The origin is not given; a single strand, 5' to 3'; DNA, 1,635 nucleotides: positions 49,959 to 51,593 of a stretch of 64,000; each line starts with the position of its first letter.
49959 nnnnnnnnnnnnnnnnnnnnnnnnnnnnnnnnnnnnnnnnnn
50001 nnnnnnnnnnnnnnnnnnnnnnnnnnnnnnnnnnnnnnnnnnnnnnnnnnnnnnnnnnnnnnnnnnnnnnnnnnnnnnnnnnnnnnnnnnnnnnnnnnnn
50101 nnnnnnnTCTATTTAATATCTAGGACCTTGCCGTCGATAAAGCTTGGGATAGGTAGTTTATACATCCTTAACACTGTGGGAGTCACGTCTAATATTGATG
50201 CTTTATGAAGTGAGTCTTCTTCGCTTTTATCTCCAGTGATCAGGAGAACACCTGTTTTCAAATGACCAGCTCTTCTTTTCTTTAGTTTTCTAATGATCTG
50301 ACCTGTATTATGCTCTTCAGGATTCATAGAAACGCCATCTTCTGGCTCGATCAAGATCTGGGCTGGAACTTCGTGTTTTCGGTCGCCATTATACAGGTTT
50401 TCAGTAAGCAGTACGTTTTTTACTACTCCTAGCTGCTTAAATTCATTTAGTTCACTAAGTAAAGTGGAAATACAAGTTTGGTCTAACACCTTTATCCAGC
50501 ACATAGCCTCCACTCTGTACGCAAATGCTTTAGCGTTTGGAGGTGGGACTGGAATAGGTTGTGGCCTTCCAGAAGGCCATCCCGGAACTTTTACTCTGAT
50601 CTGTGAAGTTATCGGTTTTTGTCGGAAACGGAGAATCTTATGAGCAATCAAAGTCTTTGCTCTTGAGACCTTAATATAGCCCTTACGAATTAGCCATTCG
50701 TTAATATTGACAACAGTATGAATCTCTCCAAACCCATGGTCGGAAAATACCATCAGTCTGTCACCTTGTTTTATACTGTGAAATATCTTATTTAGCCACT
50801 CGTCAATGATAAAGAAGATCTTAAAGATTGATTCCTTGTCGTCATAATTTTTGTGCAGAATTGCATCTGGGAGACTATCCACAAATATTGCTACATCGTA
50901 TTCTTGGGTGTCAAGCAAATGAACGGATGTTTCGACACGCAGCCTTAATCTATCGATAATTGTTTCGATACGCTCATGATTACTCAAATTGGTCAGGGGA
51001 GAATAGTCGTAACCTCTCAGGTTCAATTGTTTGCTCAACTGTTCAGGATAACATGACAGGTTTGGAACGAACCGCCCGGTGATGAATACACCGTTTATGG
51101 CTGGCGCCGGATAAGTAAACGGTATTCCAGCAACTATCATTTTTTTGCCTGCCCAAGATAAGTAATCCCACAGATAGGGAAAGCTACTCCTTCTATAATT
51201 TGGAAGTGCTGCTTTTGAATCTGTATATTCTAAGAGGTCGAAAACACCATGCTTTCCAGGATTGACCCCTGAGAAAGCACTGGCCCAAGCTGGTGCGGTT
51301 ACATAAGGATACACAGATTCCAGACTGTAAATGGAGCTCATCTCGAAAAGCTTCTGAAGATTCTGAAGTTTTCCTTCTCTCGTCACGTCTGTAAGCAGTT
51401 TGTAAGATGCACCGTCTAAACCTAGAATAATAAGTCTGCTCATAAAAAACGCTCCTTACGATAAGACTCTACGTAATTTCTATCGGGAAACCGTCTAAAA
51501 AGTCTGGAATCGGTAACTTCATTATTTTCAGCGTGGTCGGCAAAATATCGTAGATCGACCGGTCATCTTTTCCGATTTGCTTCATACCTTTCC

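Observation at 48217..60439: Two diverged copies of an ABC-2 exporter pair, one fused operonically to twin AlkP-superfamily phosphodiesterase-like enzymes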

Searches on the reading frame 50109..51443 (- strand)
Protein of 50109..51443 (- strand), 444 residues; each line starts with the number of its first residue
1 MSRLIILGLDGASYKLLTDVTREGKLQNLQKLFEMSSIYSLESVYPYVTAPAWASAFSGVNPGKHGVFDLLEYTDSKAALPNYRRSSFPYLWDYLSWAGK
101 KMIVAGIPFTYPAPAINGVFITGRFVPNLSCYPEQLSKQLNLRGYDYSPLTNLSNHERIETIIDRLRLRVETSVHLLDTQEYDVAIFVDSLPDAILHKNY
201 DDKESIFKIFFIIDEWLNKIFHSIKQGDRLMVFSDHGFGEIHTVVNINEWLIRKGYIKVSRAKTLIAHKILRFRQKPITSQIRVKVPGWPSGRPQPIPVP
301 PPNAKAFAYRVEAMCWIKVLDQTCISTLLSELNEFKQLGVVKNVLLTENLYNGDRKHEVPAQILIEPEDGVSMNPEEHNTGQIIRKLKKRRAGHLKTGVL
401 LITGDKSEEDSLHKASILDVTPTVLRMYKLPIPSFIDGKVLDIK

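Call 4: search_protein_families(library=pfam, proteins=[window:50109-51443:-], max_evalue=0.01)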
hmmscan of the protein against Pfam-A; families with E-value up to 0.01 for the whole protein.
window:50109-51443:- (444 aa): 1 family
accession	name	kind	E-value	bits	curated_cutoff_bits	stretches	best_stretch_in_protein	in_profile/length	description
PF01663.27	Phosphodiest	-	1e-25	91.5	23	1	4-267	1-252/342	Type I phosphodiesterase / nucleotide pyrophosphatase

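Call 5: search_protein_families(library=ncbifam, proteins=[window:50109-51443:-], max_evalue=0.01)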
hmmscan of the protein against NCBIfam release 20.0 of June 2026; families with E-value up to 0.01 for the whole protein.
window:50109-51443:- (444 aa): 1 family
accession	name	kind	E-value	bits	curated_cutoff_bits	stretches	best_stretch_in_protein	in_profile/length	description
NF033445.1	BREX_PglZ_4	exception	0.0016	17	140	1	193-239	549-597/741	BREX-4 system phosphatase PglZ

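Call 9: find_homologous_proteins(query=window:50109-51443:-)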
Query window:50109-51443:- (444 aa): 278 proteins with E <= 0.001 among 3757 candidates; the best 120 are listed.
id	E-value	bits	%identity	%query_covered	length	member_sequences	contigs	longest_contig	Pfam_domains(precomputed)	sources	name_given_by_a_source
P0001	0.0e+0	1016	100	100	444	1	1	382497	PF01663.28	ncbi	ncbi:MAG: alkaline phosphatase family protein [Conexivisphaerales archaeon]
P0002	4.4e-101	357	39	99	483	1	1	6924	PF01663.28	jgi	jgi:predicted AlkP superfamily phosphohydrolase/phosphomutase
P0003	1.3e-90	322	37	99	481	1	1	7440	PF01663.28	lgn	-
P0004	4.2e-90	321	38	99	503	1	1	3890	PF01663.28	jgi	jgi:predicted AlkP superfamily phosphohydrolase/phosphomutase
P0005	5.8e-89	317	37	98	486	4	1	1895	PF01663.28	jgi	-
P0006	1.5e-88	316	36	98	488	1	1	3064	PF01663.28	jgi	jgi:predicted AlkP superfamily phosphohydrolase/phosphomutase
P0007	2.6e-88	315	39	94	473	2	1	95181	PF01663.28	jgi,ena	-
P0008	2.6e-88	315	36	98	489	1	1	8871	PF01663.28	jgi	jgi:predicted AlkP superfamily phosphohydrolase/phosphomutase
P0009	3.4e-88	315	36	98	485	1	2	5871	PF01663.28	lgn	-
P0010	1.4e-87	313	37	99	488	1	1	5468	PF01663.28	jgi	jgi:predicted AlkP superfamily phosphohydrolase/phosphomutase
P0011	1.5e-87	312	38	98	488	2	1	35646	PF01663.28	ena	-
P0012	3.8e-87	311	35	98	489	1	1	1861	PF01663.28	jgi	-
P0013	1.2e-86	309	36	98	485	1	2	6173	PF01663.28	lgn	-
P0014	2.3e-86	308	36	99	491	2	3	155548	PF01663.28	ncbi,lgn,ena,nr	ncbi:MAG TPA: alkaline phosphatase family protein [Nitrososphaerales archaeon]|nr:alkaline phosphata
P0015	6.7e-86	307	36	98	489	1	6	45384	PF01663.28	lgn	-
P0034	8.7e-81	290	35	98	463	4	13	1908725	PF01663.28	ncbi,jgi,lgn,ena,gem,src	jgi:predicted AlkP superfamily phosphohydrolase/phosphomutase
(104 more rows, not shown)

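Call 10: search_solved_structures(query=window:50109-51443:-, max_evalue=1, show_alignments=2)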
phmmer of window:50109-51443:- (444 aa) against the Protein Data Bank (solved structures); distinct sequences matched with E-value up to 1: 1.
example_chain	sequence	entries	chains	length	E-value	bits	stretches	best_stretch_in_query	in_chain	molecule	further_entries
2y7c_A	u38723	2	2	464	0.36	12.8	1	297-403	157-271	TYPE-1 RESTRICTION ENZYME ECOKI SPECIFICITY PROTEIN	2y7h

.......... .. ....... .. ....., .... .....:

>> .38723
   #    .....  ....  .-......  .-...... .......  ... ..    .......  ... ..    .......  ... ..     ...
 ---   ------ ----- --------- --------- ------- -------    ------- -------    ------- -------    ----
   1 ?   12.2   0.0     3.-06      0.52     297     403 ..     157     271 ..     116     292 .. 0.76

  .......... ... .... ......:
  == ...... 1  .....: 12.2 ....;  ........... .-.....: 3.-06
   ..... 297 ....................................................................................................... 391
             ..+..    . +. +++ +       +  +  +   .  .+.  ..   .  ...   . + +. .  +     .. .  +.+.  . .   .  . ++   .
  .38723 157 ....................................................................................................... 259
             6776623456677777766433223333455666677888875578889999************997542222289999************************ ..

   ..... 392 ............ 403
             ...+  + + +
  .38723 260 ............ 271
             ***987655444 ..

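Call 12: find_encoding_contigs(protein=P0014, flank=10000, max_places=2)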
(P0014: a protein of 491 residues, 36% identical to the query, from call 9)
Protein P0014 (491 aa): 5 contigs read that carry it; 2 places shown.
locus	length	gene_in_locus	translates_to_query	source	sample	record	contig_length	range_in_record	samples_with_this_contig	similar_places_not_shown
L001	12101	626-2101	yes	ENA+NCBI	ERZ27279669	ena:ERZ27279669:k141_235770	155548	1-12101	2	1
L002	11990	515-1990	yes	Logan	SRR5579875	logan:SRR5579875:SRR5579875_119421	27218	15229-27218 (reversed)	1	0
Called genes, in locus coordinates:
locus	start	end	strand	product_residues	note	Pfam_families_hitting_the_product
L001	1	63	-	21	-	?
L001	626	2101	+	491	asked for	PF01663:Phosphodiest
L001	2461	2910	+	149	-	-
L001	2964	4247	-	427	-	PF00150:Cellulase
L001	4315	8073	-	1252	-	-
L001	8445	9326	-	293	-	PF01978:TrmB, PF11495:TrmB_EBD_N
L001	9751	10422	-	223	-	PF00535:Glycos_transf_2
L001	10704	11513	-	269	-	-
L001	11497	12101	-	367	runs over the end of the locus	PF00005:ABC_tran, PF13175:AAA_15 (faint), PF13304:AAA_21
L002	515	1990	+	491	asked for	PF01663:Phosphodiest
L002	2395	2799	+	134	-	-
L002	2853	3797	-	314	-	PF00150:Cellulase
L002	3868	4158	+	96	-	-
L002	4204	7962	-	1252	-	-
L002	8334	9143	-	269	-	PF01978:TrmB, PF11495:TrmB_EBD_N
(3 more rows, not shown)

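Call 13: find_encoding_contigs(protein=P0034, flank=10000, max_places=2)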
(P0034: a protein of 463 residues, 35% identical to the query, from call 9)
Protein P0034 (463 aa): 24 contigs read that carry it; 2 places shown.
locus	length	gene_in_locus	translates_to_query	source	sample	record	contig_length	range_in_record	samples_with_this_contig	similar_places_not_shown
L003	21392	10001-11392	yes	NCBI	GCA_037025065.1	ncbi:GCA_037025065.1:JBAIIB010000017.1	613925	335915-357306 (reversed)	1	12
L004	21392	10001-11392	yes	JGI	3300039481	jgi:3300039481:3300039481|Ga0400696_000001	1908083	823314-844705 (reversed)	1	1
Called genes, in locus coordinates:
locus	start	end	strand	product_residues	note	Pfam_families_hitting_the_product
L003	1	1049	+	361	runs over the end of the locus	PF13439:Glyco_transf_4, PF13579:Glyco_trans_4_4, PF20706:GT4-conflict, PF00534:Glycos_transf_1, PF13692:Glyco_trans_1_4, PF13524:Glyco_trans_1_2 (weak)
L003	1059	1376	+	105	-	-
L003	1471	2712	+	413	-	PF27840:ScmC (weak)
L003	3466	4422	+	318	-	PF03848:TehB, PF05175:MTS (weak), PF13847:Methyltransf_31, PF08241:Methyltransf_11, PF08242:Methyltransf_12 (weak), PF13649:Methyltransf_25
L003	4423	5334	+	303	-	-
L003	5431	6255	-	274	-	PF00535:Glycos_transf_2, PF10111:Glyco_tranf_2_2, PF13641:Glyco_tranf_2_3 (weak)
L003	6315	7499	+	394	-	PF13439:Glyco_transf_4, PF00534:Glycos_transf_1, PF13692:Glyco_trans_1_4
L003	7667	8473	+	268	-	-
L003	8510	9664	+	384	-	PF08323:Glyco_transf_5 (faint), PF13439:Glyco_transf_4, PF00534:Glycos_transf_1, PF13692:Glyco_trans_1_4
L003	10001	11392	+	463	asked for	PF01663:Phosphodiest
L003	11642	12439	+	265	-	PF00535:Glycos_transf_2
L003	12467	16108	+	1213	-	PF18998:Flg_new_2 (weak), PF13620:CarboxypepD_reg (weak)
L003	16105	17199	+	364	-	PF13439:Glyco_transf_4 (weak), PF00534:Glycos_transf_1, PF13692:Glyco_trans_1_4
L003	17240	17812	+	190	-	-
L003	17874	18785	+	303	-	PF09721:Exosortase_EpsH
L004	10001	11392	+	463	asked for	PF01663:Phosphodiest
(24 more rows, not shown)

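Call 22: find_related_loci(query=A1, collection=genome_contigs, flank=10000)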
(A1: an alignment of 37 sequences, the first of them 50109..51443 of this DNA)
Query A1 (444 aa) in genome_contigs; peptide patterns used: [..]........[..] (x = any residue, [..] = any of these).
600 stretches matched a pattern (row limit reached: there are more); 594 encode a relative of the query (tblastn E <= 1e-3); the best 80 are kept; 80 distinct loci.
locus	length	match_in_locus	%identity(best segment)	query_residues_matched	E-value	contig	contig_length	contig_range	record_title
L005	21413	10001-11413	35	4-442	2e-90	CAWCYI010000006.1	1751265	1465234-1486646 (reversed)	MAG: uncultured Nitrososphaerota archaeon isolate MFD09222.bin.2.173 genome assembly, contig: contig_80634, whole genome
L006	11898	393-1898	27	1-441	2e-49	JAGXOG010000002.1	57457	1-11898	Elusimicrobia bacterium LH_S2 NODE_2_length_57457_cov_342.310582, whole genome shotgun sequence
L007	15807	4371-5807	28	2-443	9e-47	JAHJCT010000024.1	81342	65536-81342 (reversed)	MAG: Candidatus Micrarchaeota archaeon isolate Modern_marine.mb.318 Modern_marine.mb.318_k141_2042662, whole genome shot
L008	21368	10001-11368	28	3-440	4e-45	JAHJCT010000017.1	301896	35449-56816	MAG: Candidatus Micrarchaeota archaeon isolate Modern_marine.mb.318 Modern_marine.mb.318_k141_1215486, whole genome shot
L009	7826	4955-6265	28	2-441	3e-44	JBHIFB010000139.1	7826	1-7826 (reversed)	MAG: Candidatus Glassbacteria bacterium isolate b2.sp1_bin.52 NODE_3344_length_7826_cov_5.001544, whole genome shotgun s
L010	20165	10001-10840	33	3-259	1e-44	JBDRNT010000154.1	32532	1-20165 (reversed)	MAG: Candidatus Eisenbacteria bacterium isolate MEGAHIT-group-1.912 k141_13063722, whole genome shotgun sequence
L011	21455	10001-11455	25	2-439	9e-44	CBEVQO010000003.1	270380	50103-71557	MAG TPA_asm: uncultured bacterium isolate SRR24791474_binner123_Refined_18 genome assembly, contig: ERZ25515408.6, whole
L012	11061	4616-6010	28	2-441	2e-43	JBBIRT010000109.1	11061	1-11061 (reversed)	MAG: Deltaproteobacteria bacterium isolate SLS170214_bin_356 NODE_6075_length_11061_cov_4.814283, whole genome shotgun s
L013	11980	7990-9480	28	1-441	3e-43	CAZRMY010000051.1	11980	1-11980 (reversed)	MAG TPA_asm: uncultured Thermoplasmatales archaeon isolate SRP332253_co2_79 genome assembly, contig: NODE_5261_length_11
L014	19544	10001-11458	27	3-442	2e-42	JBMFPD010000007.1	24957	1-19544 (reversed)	MAG: Anaerolineae bacterium isolate KM4338-54 NODE_7_length_24957_cov_3.348915, whole genome shotgun sequence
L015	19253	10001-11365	28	3-443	6e-48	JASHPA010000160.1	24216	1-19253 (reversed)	MAG: Nitrososphaerales archaeon isolate JOPF037 JOPF_AWAY_contig_1183765, whole genome shotgun sequence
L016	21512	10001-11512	27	3-441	1e-41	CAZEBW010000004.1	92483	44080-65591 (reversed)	MAG TPA_asm: uncultured Anaerolineae bacterium isolate binchicken_co17_112 genome assembly, contig: NODE_729_length_9248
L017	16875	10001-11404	26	3-441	1e-41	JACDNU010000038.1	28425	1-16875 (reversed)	MAG: Archaeoglobus sp. isolate GB_MAG3_049 c_000000001183, whole genome shotgun sequence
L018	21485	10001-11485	33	1-441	2e-41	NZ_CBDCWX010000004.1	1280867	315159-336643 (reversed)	MAG: Candidatus Leptofilum sp. isolate 7b64b919-6ea5-499b-8485-25358eaaa058 contig_4, whole genome shotgun sequence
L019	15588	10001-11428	27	3-443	2e-41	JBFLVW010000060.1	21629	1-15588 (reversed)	MAG: Candidatus Micrarchaeota archaeon isolate MAG016 MAG016_60, whole genome shotgun sequence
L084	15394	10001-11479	24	5-441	2e-35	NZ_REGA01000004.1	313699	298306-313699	Natrarchaeobius chitinivorans strain AArcht4T Ga0101035_104, whole genome shotgun sequence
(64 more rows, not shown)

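Call 26: predict_structure(alignment_id=A1)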
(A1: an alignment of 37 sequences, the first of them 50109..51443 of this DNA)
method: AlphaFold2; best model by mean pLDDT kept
length: 444 residues; sequences in the alignment: 37
mean_pLDDT: 90.6   pTM: 0.91
mean pLDDT of the five models: 90.6, 87.4, 87.0, 86.6, 85.0
residues with pLDDT >= 90: 342; 70-90: 61; 50-70: 29; < 50: 12
segments of 3 or more residues with pLDDT < 50: 270-280
pLDDT, mean of each block of 10 residues (from residue 1): 94 94 95 95 97 98 97 86 97 98 97 98 95 97 90 88 95 96 96 86 93 97 95 96 95 90 53 43 65 71 92 94 97 95 97 96 97 85 91 95 76 91 98 98 82
secondary structure, 60 per line:
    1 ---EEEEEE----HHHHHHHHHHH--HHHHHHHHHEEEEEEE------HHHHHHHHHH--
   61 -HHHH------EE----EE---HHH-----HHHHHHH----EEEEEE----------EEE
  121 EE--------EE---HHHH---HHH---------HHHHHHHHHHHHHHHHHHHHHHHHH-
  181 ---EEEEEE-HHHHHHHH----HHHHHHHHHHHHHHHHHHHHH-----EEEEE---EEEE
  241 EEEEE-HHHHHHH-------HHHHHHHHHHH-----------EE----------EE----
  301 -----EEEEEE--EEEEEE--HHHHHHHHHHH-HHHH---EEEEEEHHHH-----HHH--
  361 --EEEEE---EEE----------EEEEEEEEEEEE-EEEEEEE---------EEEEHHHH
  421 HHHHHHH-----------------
elements in order: E4-9 H14-24 H27-35 E36-42 H49-58 H62-65 H91-97 E102-107 E118-122 H136-139 H155-179 E184-189 H191-198 H203-223 E229-233 E237-245 H247-253 H261-271 E306-311 E314-319 H322-332 H334-337 E341-346 H347-350 E363-367 E371-373 E384-395 E397-403 E413-416 H417-427

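Call 29: fold_search(model_id=the predicted structure, library=pdb)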
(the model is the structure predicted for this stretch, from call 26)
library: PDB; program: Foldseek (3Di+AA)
matches with E <= 10: 644; with E <= 0.001: 403
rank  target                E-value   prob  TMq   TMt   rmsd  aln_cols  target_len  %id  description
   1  1ei6_D                4.1e-16  1.00  0.58  0.64   7.7       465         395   13  CRYSTAL STRUCTURE OF PHOSPHONOACETATE HYDROLASE COMPLEXED WITH PHOSPHONOFORMATE (released 2003-11-25)
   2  1ei6_A                5.3e-16  1.00  0.59  0.64   7.1       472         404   11  CRYSTAL STRUCTURE OF PHOSPHONOACETATE HYDROLASE COMPLEXED WITH PHOSPHONOFORMATE (released 2003-11-25)
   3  1ei6_B                2.5e-15  1.00  0.59  0.64   7.9       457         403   12  CRYSTAL STRUCTURE OF PHOSPHONOACETATE HYDROLASE COMPLEXED WITH PHOSPHONOFORMATE (released 2003-11-25)
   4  1ei6_C                3.4e-15  1.00  0.56  0.61   8.3       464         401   12  CRYSTAL STRUCTURE OF PHOSPHONOACETATE HYDROLASE COMPLEXED WITH PHOSPHONOFORMATE (released 2003-11-25)
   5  7mw8_A                3.9e-15  1.00  0.51  0.58   8.3       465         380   12  Crystal Structure Analysis of Xac Nucleotide Pyrophosphatase/Phosphodiesterase (released 2022-05-18)
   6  7n1s_A                4.1e-15  1.00  0.53  0.61   7.3       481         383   13  Crystal Structure Analysis of Xac Nucleotide Pyrophosphatase/Phosphodiesterase (released 2022-06-01)
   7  7n1s_B                4.1e-15  1.00  0.53  0.61   7.3       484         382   11  Crystal Structure Analysis of Xac Nucleotide Pyrophosphatase/Phosphodiesterase (released 2022-06-01)
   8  3q3q                  7.9e-15  1.00  0.55  0.48   9.9       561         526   14  Crystal Structure of SPAP: an novel alkaline phosphatase from bacterium Sphingomonas sp. strain BSAR-1 (released 2011-12-28)
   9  5egh_B                9.0e-15  1.00  0.56  0.63   6.7       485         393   12  Structure of ENPP6, a choline-specific glycerophosphodiester-phosphodiesterase in complex with phosphocholine (released 2016-03-09)
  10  4lqy_A                1.0e-14  1.00  0.53  0.61   6.5       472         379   13  Crystal Structure of Human ENPP4 with AMP (released 2013-12-18)
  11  5ege_A                1.1e-14  1.00  0.54  0.60   7.2       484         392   11  Structure of ENPP6, a choline-specific glycerophosphodiester-phosphodiesterase (released 2016-03-09)
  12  5xwk                  1.2e-14  1.00  0.53  0.46  10.1       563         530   13  Crystal Structure of SPAP, an alkaline phosphatase from Sphingomonas in complex with inorganic phosphate (released 2018-07-18)
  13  7mw8_F                1.3e-14  1.00  0.54  0.61   7.3       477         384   12  Crystal Structure Analysis of Xac Nucleotide Pyrophosphatase/Phosphodiesterase (released 2022-05-18)
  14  7mw8_B                1.5e-14  1.00  0.52  0.59   8.3       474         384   13  Crystal Structure Analysis of Xac Nucleotide Pyrophosphatase/Phosphodiesterase (released 2022-05-18)
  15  2gsn_A                3.0e-14  1.00  0.54  0.62   7.1       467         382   11  Structure of Xac Nucleotide Pyrophosphatase/Phosphodiesterase (released 2006-08-01)
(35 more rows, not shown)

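Call 55: search_protein_families(library=pfam, alignment_id=A3, max_evalue=0.00001)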
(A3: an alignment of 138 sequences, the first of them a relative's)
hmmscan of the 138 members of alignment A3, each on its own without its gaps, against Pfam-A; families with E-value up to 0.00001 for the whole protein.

A. member 1, L005:8975-9964:+ (330 aa): 3 families
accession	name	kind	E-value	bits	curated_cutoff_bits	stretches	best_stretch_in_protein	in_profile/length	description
PF01408.29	GFO_IDH_MocA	-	1.8e-26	93.6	24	1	5-117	1-114/120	Oxidoreductase family, NAD-binding Rossmann fold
PF22725.1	GFO_IDH_MocA_C3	-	2.1e-20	73.4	27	1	136-250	6-122/124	GFO/IDH/MocA C-terminal domain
PF02894.22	GFO_IDH_MocA_C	-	5e-19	69.4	22.9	1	136-329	2-217/218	Oxidoreductase family, C-terminal alpha/beta domain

B. families by the number of members that match (of 138 scanned): 135 families (the first 25 are shown)
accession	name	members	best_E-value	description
PF01943.22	Polysacc_synt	19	4e-35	Polysaccharide biosynthesis protein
PF13440.11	Polysacc_synt_3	18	3.4e-32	Polysaccharide biosynthesis protein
PF01554.23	MatE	11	8.4e-16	MatE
PF03706.18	LPG_synthase_TM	9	2.1e-53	Lysylphosphatidylglycerol synthase TM region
PF03023.19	MurJ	7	5.8e-13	Lipid II flippase MurJ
PF00534.26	Glycos_transf_1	6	2.1e-42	Glycosyl transferases group 1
PF13692.12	Glyco_trans_1_4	6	6.3e-39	Glycosyl transferases group 1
PF13439.12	Glyco_transf_4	6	5e-28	Glycosyltransferase Family 4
PF13649.12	Methyltransf_25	6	7.4e-21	Methyltransferase domain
PF08241.18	Methyltransf_11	6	1.1e-16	Methyltransferase domain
PF00535.33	Glycos_transf_2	5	3.5e-34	Glycosyl transferase family 2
PF08242.18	Methyltransf_12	5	1.3e-16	Methyltransferase domain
PF20706.3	GT4-conflict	5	1.8e-13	Family 4 Glycosyltransferase in conflict systems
PF01370.27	Epimerase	4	1.1e-54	NAD dependent epimerase/dehydratase family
PF00106.31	adh_short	4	1.2e-42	short chain dehydrogenase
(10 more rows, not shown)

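Call 68: find_homologous_proteins(query=L084:10001-11479:+, max_evalue=1e-10)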
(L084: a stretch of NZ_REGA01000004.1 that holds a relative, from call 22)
Query L084:10001-11479:+ (493 aa): 5807 proteins with E <= 1e-10 among 8000 candidates; the best 120 are listed.
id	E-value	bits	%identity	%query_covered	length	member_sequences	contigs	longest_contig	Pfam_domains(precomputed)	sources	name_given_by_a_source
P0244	0.0e+0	1152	100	100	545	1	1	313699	PF01663.28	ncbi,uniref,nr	ncbi:alkaline phosphatase family protein [Natrarchaeobius chitinivorans]|uniref:Nucleotide pyrophosp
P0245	4.3e-285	964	82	100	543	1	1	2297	PF01663.28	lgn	-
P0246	1.3e-280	949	80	100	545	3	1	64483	PF01663.28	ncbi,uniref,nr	ncbi:nucleotide pyrophosphatase [Halorubrum sp. SS7]|uniref:alkaline phosphatase family protein n=1 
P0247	1.4e-280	949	82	100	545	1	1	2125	PF01663.28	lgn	-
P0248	7.2e-248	841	71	100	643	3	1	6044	PF01663.28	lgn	-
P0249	1.5e-247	840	71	100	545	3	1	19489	PF01663.28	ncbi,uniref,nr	ncbi:alkaline phosphatase family protein [Haloferax sp. ATB1]|uniref:alkaline phosphatase family pro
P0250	4.9e-229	779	64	100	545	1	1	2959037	PF01663.28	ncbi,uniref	ncbi:alkaline phosphatase family protein [Halobaculum rarum]|uniref:alkaline phosphatase family prot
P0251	8.7e-229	778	84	80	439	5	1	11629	PF01663.28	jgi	-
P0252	3.9e-223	760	64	100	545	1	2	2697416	PF01663.28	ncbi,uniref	ncbi:alkaline phosphatase family protein [Halopenitus salinus]|uniref:Alkaline phosphatase family pr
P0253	3.9e-223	760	63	100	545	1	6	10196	PF01663.28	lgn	-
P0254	4.6e-223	759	63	100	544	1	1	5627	PF01663.28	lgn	-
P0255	2.5e-222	757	63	100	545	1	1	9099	PF01663.28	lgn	-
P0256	5.5e-222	756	64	100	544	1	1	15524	PF01663.28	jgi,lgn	-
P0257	3.1e-221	753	63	100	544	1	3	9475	PF01663.28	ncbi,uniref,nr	ncbi:alkaline phosphatase family protein [Saliphagus infecundisoli]|uniref:Alkaline phosphatase fami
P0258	1.3e-220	751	63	100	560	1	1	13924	PF01663.28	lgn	-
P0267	2.5e-218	744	63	100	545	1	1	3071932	PF01663.28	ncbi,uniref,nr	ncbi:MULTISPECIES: alkaline phosphatase family protein [Haloferax]|uniref:Nucleotide pyrophosphatase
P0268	9.1e-218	742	62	100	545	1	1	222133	PF01663.28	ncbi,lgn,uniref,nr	ncbi:type I phosphodiesterase/nucleotide pyrophosphatase [Haloferax volcanii DSM 14919]|uniref:Type 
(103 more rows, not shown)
